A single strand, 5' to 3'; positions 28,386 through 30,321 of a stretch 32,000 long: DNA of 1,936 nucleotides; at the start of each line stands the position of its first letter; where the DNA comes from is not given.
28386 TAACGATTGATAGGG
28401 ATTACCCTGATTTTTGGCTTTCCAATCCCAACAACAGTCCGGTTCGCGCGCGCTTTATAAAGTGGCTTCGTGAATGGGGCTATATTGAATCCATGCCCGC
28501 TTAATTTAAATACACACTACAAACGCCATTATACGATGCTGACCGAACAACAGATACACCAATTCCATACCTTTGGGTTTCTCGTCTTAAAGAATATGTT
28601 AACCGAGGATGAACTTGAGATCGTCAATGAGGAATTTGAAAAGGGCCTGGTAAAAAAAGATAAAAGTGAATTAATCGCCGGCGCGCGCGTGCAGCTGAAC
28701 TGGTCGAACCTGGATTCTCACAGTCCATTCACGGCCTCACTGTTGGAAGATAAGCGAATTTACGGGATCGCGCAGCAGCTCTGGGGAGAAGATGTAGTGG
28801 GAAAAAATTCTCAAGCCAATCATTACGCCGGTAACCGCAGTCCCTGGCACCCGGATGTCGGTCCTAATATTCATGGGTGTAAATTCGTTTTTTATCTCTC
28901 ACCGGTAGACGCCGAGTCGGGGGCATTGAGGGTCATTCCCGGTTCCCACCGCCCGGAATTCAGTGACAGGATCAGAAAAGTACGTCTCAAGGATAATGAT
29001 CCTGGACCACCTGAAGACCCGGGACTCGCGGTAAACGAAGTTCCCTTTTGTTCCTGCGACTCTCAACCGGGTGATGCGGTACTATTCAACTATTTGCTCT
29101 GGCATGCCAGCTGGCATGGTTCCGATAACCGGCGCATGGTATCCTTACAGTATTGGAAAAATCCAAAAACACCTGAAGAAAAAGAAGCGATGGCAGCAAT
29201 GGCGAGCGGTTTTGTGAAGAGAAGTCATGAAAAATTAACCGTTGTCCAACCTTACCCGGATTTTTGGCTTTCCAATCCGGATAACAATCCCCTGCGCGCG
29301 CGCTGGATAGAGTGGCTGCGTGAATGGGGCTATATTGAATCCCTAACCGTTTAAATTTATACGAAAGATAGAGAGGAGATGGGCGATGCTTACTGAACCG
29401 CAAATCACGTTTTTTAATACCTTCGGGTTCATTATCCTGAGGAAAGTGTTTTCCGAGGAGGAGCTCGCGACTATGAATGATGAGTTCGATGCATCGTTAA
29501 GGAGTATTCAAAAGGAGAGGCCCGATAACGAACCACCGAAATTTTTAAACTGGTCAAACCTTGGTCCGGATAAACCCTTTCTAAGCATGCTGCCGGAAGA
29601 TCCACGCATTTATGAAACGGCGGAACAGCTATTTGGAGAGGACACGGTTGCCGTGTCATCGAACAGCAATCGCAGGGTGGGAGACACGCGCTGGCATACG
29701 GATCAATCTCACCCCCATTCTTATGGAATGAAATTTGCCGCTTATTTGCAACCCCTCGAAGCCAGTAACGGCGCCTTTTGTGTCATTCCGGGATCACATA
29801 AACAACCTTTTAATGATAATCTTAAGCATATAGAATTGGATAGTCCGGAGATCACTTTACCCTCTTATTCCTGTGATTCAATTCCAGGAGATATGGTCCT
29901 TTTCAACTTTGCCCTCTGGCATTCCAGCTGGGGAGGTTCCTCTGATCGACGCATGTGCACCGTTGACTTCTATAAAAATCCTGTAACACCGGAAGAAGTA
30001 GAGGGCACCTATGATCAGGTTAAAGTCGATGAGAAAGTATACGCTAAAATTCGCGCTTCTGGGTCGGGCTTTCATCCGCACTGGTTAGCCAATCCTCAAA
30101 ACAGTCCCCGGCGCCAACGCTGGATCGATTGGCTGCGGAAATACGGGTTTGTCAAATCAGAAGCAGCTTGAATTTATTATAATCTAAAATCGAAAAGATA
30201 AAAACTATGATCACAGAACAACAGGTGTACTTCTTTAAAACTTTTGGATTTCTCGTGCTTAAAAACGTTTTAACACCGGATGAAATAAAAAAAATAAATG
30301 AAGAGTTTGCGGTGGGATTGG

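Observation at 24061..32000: Head-to-tail array of nine complete (probably ten) PhyH-type Fe(II)/2-oxoglutarate dioxygenase paralogs, plus an eleventh copy at 22150-22947 on the other strand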

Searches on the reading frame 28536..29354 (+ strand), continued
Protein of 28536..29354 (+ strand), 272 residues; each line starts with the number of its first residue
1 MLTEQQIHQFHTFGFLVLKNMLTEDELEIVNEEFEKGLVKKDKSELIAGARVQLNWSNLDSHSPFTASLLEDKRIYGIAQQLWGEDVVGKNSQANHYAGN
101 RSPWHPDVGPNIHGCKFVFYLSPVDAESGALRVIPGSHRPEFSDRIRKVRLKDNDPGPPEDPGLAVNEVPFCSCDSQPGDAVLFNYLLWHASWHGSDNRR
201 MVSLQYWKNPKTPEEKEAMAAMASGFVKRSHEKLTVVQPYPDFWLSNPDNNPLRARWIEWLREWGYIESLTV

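Call 32: fold_search(model_id=the predicted structure, library=pdb)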
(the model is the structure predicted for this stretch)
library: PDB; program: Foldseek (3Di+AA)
matches with E <= 10: 1617; with E <= 0.001: 537
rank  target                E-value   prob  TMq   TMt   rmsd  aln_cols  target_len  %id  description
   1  5ncj_B                7.9e-12  1.00  0.59  0.61   5.8       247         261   20  GriE in complex with manganese, succinate and (2S,4R)-5-hydroxyleucine (released 2017-10-04)
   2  9j1i_B                8.3e-12  1.00  0.56  0.54   7.2       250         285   17  Apo structure of the F2Y224-FtmOx1 mutant with metal Iron (released 2025-03-19)
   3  4xaa                  9.4e-12  1.00  0.57  0.68   4.7       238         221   20  Crystal Structure of AviO1 from Streptomyces viridochromogenes Tue57 (released 2015-08-05)
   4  7vbq_A                1.1e-11  1.00  0.54  0.54   7.0       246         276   16  Heterodimer structure of Fe(II)/(alpha)ketoglutarate-dependent dioxygenase TlxIJ (released 2022-04-20)
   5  4q5o_A                1.3e-11  1.00  0.54  0.52   6.2       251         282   21  Crystal structure of EctD from S. alaskensis with 2-oxoglutarate and 5-hydroxyectoine (released 2014-09-10)
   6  7wsb_B                1.4e-11  1.00  0.56  0.53   7.6       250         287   19  The ternary complex structure of FtmOx1 with a-ketoglutarate and 13-oxo-fumitremorgin B (released 2022-07-06)
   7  7etl_B                1.4e-11  1.00  0.56  0.53   7.1       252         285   18  The crystal structure of FtmOx1-Y68F (released 2021-12-01)
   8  4y5s_B                1.7e-11  1.00  0.55  0.53   7.7       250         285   17  Structure of FtmOx1 with a-Ketoglutarate as co-substrate (released 2015-11-04)
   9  4xac                  2.0e-11  1.00  0.56  0.61   5.8       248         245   21  Crystal Structure of EvdO2 from Micromonospora carbonacea var. aurantiaca complexed with 2-oxoglutarate (released 2015-08-05)
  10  5m0t_A                2.1e-11  1.00  0.54  0.51   7.6       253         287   20  Alpha-ketoglutarate-dependent non-heme iron oxygenase EasH (released 2016-12-07)
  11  9c9n                  2.3e-11  1.00  0.55  0.57   4.5       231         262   19  Crystal structure of Fe/2-OG dependent dioxygenase MysH in complex with nickel and succinate (released 2025-10-08)
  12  5ep9_B                2.3e-11  1.00  0.57  0.61   6.4       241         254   17  Crystal structure of the non-heme alpha ketoglutarate dependent epimerase SnoN from nogalamycin biosynthesis (released 2016-05-11)
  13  7vbq_B                2.3e-11  1.00  0.57  0.57   8.3       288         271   17  Heterodimer structure of Fe(II)/(alpha)ketoglutarate-dependent dioxygenase TlxIJ (released 2022-04-20)
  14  6oxj_B                2.5e-11  1.00  0.55  0.53   7.8       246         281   17  X-ray crystal structure of Y140F FtmOx1 bound to Fe(II) (released 2019-07-03)
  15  4xca_C                2.8e-11  1.00  0.57  0.61   5.9       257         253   18  Crystal Structure of HygX from Streptomyces hygroscopicus with nickel and 2-oxoglutarate bound (released 2015-08-05)
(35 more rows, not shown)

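Call 37: find_encoding_contigs(protein=P0031, flank=10000, max_places=3)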
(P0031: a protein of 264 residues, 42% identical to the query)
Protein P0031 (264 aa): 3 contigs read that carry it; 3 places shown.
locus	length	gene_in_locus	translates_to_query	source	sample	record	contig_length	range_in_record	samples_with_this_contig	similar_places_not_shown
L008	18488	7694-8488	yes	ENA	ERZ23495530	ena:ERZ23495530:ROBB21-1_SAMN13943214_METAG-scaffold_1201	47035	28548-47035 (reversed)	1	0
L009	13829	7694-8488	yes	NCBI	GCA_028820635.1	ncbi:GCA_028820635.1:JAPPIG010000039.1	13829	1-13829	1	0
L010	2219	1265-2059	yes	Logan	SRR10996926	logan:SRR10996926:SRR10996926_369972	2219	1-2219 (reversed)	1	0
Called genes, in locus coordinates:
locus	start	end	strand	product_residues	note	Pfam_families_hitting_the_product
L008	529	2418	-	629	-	PF03130:HEAT_PBS (faint), PF13646:HEAT_2, PF02985:HEAT (faint), PF13371:TPR_9 (faint), PF13646:HEAT_2, PF00515:TPR_1 (weak), PF07719:TPR_2 (weak), PF13414:TPR_11 (weak), +6 more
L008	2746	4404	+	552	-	PF00496:SBP_bac_5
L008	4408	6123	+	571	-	PF00404:Dockerin_1, PF00496:SBP_bac_5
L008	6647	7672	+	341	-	PF00389:2-Hacid_dh, PF02826:2-Hacid_dh_C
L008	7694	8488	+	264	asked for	PF05721:PhyH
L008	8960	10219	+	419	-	PF07638:Sigma70_ECF, PF04542:Sigma70_r2, PF04545:Sigma70_r4, PF08281:Sigma70_r4_2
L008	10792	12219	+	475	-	PF12679:ABC2_membrane_2, PF12698:ABC2_membrane_3 (weak), PF10920:DUF2705 (faint), PF12040:DUF3526 (weak)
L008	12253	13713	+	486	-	PF12679:ABC2_membrane_2, PF12698:ABC2_membrane_3, PF10920:DUF2705 (weak), PF12040:DUF3526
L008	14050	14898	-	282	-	PF05721:PhyH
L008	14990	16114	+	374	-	-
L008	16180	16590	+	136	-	PF13560:HTH_31, PF01381:HTH_3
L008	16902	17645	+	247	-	-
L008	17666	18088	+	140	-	-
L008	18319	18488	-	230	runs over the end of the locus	PF01464:SLT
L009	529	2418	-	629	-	PF03130:HEAT_PBS (faint), PF13646:HEAT_2, PF02985:HEAT (faint), PF13371:TPR_9 (faint), PF13646:HEAT_2, PF00515:TPR_1 (weak), PF07719:TPR_2 (weak), PF13414:TPR_11 (weak), +6 more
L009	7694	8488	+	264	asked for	PF05721:PhyH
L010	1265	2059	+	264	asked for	PF05721:PhyH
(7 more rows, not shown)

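Call 42: find_encoding_contigs(protein=P0019, flank=10000, max_places=2)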
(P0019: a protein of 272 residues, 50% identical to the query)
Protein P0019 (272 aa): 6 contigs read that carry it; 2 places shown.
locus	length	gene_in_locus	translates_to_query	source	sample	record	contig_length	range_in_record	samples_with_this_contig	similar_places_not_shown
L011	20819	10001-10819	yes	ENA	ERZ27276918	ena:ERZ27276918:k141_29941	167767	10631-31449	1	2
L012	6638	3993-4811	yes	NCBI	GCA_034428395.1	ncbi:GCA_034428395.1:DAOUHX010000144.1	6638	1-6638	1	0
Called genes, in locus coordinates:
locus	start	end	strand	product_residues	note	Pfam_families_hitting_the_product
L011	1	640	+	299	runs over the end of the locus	PF05721:PhyH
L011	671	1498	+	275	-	PF01261:AP_endonuc_2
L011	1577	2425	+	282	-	PF00106:adh_short, PF08659:KR, PF13561:adh_short_C2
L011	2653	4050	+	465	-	PF00202:Aminotran_3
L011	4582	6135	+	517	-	PF00496:SBP_bac_5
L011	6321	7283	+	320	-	PF19300:BPD_transp_1_N (weak), PF00528:BPD_transp_1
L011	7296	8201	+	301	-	PF12911:OppC_N, PF00528:BPD_transp_1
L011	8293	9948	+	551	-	PF02638:GHL10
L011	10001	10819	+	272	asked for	PF05721:PhyH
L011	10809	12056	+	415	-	PF00067:p450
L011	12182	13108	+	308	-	PF05721:PhyH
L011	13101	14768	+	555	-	PF02638:GHL10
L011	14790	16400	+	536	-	-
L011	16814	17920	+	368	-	PF02317:Octopine_DH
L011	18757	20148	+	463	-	PF01547:SBP_bac_1, PF13416:SBP_bac_8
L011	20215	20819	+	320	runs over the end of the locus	PF00528:BPD_transp_1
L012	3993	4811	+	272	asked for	PF05721:PhyH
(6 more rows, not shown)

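Call 43: find_encoding_contigs(protein=P0042, flank=10000, max_places=2)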
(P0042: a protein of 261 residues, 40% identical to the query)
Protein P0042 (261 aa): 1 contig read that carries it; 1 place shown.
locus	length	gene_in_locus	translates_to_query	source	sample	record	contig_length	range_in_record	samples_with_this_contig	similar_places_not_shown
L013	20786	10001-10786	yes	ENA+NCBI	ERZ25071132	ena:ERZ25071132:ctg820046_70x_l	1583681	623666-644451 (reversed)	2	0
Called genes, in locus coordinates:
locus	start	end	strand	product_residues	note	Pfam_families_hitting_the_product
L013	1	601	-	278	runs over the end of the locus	PF05721:PhyH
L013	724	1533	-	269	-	PF05721:PhyH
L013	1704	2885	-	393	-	PF01408:GFO_IDH_MocA, PF22725:GFO_IDH_MocA_C3, PF02894:GFO_IDH_MocA_C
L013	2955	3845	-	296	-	PF13714:PEP_mutase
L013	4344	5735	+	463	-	PF01565:FAD_binding_4, PF02913:FAD-oxidase_C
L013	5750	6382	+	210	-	PF00596:Aldolase_II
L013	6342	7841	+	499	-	PF00370:FGGY_N, PF21546:FGGY_C_2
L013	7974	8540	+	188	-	PF05721:PhyH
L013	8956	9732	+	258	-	PF07953:Toxin_R_bind_N, PF13385:Laminin_G_3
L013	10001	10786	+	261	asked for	PF05721:PhyH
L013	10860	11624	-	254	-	PF05721:PhyH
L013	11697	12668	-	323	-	PF00389:2-Hacid_dh, PF02826:2-Hacid_dh_C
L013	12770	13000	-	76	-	-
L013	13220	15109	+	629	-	PF20581:DUF6785, PF20580:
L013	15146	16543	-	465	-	PF00206:Lyase_1, PF08328:ASL_C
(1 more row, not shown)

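Call 52: search_protein_representatives(protein=window:28536-29354:+)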
Query: 272 residues. Proteins with E-value up to 0.001 (for the whole library): 1055; up to 1e-10: 528; up to 1e-30: 65. The best 150 are listed.
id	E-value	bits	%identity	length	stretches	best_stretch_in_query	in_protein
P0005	4.2e-112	390.6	62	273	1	1-271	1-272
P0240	2.3e-63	230.7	43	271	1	2-266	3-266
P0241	1.0e-59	218.7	40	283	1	2-267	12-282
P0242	6.6e-57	209.5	57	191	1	16-191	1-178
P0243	4.2e-56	206.9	41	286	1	2-270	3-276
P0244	2.3e-55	204.4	40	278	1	1-269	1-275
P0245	2.2e-54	201.2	42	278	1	2-267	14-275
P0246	1.6e-53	198.4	41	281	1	1-270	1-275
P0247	1.6e-53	198.4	42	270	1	1-269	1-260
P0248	8.7e-49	182.8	39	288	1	2-269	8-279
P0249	1.2e-48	182.3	45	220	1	1-213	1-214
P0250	1.7e-46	175.3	39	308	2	2-222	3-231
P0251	4.6e-46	173.9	37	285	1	1-267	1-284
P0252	7.9e-46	173.1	39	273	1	1-267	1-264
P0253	3.5e-45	171.0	40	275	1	2-269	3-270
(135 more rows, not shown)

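Call 57: search_solved_structures(query=L011:10809-12056:+, max_evalue=1e-20)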
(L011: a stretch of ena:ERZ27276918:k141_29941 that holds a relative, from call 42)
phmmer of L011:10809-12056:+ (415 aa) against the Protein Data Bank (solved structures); distinct sequences matched with E-value up to 1e-20: 400 (the best 60 are shown).
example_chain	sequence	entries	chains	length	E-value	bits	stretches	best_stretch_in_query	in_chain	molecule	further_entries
8yhn_A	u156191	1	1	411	4.5e-96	325.8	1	22-397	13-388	Cytochrome P450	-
3ejb_B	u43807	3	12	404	5.9e-95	322.1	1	23-415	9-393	Biotin biosynthesis cytochrome P450-like enzyme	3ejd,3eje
6gk5_A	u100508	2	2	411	1.3e-92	314.3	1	13-415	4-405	Cytochrome P450 CYP267B1 protein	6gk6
4yzr_A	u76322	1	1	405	7.4e-92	311.9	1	26-414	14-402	Polyketide biosynthesis cytochrome P450 PksS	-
3a4g_A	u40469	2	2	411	6.1e-89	302.3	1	17-414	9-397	Vitamin D hydroxylase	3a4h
5gnm_A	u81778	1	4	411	1.1e-88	301.4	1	17-414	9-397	Vitamin D(3) 25-hydroxylase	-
3a4z_A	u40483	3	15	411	1.8e-88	300.7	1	17-414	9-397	Vitamin D hydroxylase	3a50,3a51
3vrm_A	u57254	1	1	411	3.3e-88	299.9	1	17-414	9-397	Vitamin D(3) 25-hydroxylase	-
5gnl_A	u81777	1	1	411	6e-88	299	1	17-414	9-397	Vitamin D(3) 25-hydroxylase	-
8w6z_A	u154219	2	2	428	2.6e-86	293.6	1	8-413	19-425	Cytochrome P450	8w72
5ofq_A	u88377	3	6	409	7.8e-85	288.7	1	28-396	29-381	Cytochrome P450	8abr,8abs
4rm4_A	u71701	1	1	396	2.7e-83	283.7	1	28-393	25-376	Cytochrome P450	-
3r9b_A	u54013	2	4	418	3.3e-83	283.4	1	19-406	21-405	CYTOCHROME P450 164A2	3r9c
6xa2_A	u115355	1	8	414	3.1e-82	280.2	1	26-413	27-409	TamI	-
6xa3_A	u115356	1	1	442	4e-82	279.8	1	26-413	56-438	TamI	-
7y9o_A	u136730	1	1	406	6.1e-82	279.2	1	28-397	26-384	Cytochrome P450 monooxygenase YjiB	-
5cje_A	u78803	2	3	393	2.4e-81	277.2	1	25-414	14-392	Cytochrome P450 hydroxylase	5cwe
1egy_A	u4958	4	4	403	1.6e-80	274.6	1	26-413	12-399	CYTOCHROME P450ERYF | CYTOCHROME P450 107A1 | CYTOCHROME P450 ERYF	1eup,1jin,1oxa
7y97_A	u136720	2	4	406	2.2e-80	274.1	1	28-397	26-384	Cytochrome P450 monooxygenase YjiB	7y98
8gue_A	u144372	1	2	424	2.2e-80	274.1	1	21-413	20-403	Cytochrome P450 monooxygenase PikC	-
7xbm_A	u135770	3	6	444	2.5e-80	273.9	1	21-413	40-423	Cytochrome P450 monooxygenase PikC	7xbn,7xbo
2vz7_A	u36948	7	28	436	3.2e-80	273.5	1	21-413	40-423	CYTOCHROME P450 MONOOXYGENASE | CYTOCHROME P450 HYDROXYLASE PIKC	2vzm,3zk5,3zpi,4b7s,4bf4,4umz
2whw_A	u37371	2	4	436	3.2e-80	273.5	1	21-413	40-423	CYTOCHROME P450 MONOOXYGENASE | CYTOCHROME P450 HYDROXYLASE PIKC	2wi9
1jip_A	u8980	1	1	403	3.3e-80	273.5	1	27-413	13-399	CYTOCHROME P450 107A1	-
1jio_A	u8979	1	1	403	4.9e-80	272.9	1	27-413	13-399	CYTOCHROME P450 107A1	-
2bvj_A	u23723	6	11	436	4.9e-80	272.9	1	21-413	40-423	CYTOCHROME P450 MONOOXYGENASE | CYTOCHROME P450 HYDROXYLASE PIKC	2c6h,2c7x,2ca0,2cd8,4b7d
7wex_A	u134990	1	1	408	6.6e-80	272.5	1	24-414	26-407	Cytochrome P450 hydroxylase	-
6gmf_A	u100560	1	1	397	1.2e-77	265.1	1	19-413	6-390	Putative cytochrome P450 hydroxylase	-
5l90_A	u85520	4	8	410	3e-76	260.5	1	26-391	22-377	Cytochrome P450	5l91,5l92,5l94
9v2t_A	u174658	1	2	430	5.1e-76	259.7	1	18-393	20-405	Cytochrome P450 monooxygenase CYP107Z12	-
6m4s_A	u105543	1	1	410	6.7e-76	259.3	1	19-396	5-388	Cytochrome P450 hydroxylase sb21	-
4ggv_A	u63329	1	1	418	1.9e-75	257.8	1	34-391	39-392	Cytochrome P450 superfamily protein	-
5vws_A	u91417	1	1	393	2e-72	247.8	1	31-390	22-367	Cytochrome P450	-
4z5p_A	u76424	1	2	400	1.9e-71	244.6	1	49-414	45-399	Cytochrome P450 hydroxylase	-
8fz8_A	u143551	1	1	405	2.5e-70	241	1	21-413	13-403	Cytochrome P450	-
2z3t_A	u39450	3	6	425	2.7e-70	240.8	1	26-392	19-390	Cytochrome P450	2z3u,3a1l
9cjg_A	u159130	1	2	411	5.1e-70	239.9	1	19-407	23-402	Cytochrome P450-G9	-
8jnp_A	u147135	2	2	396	5.6e-70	239.8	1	31-414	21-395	Cytochrome P450 CftA | Cytochrome P450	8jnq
6l39_A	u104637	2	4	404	2.4e-68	234.5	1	30-393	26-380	Cytochrome P450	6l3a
9vgm_A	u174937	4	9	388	2.6e-68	234.3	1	33-392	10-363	Cytochrome P450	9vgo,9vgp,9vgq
4e2p_A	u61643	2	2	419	3.4e-68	233.9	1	18-391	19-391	Cytochrome P450 107B1 (P450CVIIB1)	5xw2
7ayx_A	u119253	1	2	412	4.2e-68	233.6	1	42-414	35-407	Cytochrome P450 113A1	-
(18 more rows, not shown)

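Call 70: search_solved_structures(query=A1, max_evalue=0.01)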
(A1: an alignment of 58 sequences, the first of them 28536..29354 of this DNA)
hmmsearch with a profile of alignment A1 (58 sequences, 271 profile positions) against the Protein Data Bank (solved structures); distinct sequences matched with E-value up to 0.01: 47.
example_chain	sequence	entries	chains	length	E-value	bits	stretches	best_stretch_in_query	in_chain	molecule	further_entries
4mhr_A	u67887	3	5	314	6.4e-19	71.7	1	3-193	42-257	Ectoine hydroxylase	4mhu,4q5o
3emr_A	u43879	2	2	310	6.7e-16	61.8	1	2-142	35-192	EctD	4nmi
7e01_A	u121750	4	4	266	4.1e-15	59.2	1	2-144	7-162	Phytanoyl-CoA dioxygenase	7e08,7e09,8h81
7dzz_A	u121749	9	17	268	4.3e-15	59.2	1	2-144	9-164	Phytanoyl-CoA dioxygenase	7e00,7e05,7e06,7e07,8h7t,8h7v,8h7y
5nch_A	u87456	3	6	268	1.9e-14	57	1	1-191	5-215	Leucine hydroxylase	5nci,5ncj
7dt0_A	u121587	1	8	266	2.6e-14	56.6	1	2-144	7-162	Phytanoyl-CoA dioxygenase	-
5epa_A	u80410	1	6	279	3.1e-13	53.1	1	2-206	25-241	SnoK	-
4xab_A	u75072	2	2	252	1.3e-10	44.5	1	7-211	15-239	EvdO2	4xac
4xc9_A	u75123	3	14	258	3.3e-10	43.1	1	2-86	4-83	oxidase/hydroxylase | Putative oxidase/hydroxylase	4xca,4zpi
4xcb_A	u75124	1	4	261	3.5e-10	43.1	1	2-86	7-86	oxidase/hydroxylase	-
2a1x_A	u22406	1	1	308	5.9e-09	39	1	2-207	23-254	Phytanoyl-CoA dioxygenase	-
5ybm_A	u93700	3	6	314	7.2e-09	38.8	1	8-227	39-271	PrhA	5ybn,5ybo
5ybp_A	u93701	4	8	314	8.3e-09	38.6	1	8-224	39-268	PrhA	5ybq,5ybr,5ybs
5ybt_A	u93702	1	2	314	8.7e-09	38.5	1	8-223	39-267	PrhA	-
7fcb_C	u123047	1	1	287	3.5e-08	36.5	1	14-208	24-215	2-oxoglutarate/Fe(II)-dependent dioxygenase SptF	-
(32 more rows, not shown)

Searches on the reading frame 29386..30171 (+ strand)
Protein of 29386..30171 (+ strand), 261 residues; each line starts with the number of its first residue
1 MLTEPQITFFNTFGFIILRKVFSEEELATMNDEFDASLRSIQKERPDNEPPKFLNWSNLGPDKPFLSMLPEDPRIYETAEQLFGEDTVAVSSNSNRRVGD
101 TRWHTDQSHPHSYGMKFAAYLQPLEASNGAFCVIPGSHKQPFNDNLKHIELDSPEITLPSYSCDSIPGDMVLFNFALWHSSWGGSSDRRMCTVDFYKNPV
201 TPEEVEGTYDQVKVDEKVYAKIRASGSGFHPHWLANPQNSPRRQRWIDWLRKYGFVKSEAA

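Call 3: search_protein_families(library=pfam, proteins=[window:29386-30171:+], max_evalue=0.01)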
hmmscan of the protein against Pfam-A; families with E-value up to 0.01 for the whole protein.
window:29386-30171:+ (261 aa): 1 family
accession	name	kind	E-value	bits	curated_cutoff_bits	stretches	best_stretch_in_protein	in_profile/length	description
PF05721.19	PhyH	-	1.5e-14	55.2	22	1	10-189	1-211/213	Phytanoyl-CoA dioxygenase (PhyH)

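Call 31: search_protein_families(library=ncbifam, proteins=[window:29386-30171:+], max_evalue=0.001)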
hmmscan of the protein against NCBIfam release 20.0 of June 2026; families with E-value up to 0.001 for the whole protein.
window:29386-30171:+ (261 aa): 1 family
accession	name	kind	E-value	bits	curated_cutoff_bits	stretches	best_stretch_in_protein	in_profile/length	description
TIGR02408.1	ectoine_ThpD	equivalog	0.0007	19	336.5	0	4-140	19-171/277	ectoine hydroxylase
